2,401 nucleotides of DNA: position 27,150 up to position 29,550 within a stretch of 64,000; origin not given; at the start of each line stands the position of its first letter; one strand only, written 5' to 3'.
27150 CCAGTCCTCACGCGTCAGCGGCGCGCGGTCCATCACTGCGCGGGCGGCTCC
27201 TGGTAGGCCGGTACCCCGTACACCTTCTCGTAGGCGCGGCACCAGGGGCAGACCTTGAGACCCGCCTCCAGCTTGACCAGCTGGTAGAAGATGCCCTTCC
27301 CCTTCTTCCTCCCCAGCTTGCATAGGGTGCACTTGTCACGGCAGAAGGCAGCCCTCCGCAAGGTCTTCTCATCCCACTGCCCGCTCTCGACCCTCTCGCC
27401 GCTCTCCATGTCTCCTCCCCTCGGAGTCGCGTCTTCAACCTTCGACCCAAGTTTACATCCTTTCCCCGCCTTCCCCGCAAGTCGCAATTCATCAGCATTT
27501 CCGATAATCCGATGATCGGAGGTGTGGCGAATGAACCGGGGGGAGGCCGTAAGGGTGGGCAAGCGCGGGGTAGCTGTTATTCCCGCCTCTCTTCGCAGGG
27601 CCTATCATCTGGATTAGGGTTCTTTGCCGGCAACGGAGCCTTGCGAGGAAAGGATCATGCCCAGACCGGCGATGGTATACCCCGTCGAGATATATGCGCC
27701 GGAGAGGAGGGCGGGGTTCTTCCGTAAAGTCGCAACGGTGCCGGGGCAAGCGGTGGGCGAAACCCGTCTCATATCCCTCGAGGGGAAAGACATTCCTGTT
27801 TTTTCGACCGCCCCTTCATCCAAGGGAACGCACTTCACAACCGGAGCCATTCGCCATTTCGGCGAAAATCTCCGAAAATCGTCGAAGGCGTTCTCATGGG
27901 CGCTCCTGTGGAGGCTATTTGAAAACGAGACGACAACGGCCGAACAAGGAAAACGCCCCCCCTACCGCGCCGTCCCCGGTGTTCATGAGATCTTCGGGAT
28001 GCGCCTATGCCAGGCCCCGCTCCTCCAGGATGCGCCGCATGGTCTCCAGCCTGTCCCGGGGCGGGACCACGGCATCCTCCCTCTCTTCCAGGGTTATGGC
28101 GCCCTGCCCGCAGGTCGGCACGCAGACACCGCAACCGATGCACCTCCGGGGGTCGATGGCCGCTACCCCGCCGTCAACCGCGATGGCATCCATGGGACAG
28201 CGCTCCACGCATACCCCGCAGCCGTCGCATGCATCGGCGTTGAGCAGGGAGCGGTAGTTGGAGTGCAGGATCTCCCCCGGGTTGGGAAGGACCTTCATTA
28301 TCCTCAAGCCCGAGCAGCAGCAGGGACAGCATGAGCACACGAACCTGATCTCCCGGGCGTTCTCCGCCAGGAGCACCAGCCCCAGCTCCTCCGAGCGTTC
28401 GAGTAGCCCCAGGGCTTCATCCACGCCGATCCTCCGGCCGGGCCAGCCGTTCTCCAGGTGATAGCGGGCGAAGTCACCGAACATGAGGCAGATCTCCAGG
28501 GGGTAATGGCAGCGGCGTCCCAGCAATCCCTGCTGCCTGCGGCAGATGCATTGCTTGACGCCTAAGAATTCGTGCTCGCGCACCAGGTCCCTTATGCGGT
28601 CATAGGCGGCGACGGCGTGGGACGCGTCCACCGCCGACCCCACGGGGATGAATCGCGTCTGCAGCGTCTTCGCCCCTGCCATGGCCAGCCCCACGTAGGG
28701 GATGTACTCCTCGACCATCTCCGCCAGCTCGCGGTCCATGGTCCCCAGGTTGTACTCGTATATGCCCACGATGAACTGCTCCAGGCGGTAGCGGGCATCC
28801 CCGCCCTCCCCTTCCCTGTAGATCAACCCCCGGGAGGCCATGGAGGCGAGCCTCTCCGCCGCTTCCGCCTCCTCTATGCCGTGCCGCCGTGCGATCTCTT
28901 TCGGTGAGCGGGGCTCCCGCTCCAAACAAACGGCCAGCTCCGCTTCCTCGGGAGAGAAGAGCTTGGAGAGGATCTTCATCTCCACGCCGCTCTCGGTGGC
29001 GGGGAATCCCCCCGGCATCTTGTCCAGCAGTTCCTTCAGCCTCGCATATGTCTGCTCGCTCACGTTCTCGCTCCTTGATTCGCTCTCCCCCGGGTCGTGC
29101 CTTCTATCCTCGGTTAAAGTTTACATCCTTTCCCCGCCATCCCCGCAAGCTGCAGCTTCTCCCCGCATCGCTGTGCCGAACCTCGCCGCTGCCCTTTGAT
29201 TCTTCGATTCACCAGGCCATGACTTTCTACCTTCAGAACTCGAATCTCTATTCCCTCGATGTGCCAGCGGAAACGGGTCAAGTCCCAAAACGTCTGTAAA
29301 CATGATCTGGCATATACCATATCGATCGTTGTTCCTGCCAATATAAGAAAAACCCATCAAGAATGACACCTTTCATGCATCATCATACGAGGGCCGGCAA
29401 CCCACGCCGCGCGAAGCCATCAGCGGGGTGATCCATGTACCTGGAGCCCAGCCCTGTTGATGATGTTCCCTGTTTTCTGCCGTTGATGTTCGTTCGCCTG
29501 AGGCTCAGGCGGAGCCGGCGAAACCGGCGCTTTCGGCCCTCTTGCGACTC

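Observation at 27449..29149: Conserved 33-bp motif upstream of two operons, one encoding a paralog of an unusual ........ Fe-S protein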

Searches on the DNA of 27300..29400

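Call 72: search_rna_families(source=window, start=27300, end=29400, threshold=evalue, max_evalue=1)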
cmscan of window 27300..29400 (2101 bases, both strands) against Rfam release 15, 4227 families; matches with E-value up to 1: 0.
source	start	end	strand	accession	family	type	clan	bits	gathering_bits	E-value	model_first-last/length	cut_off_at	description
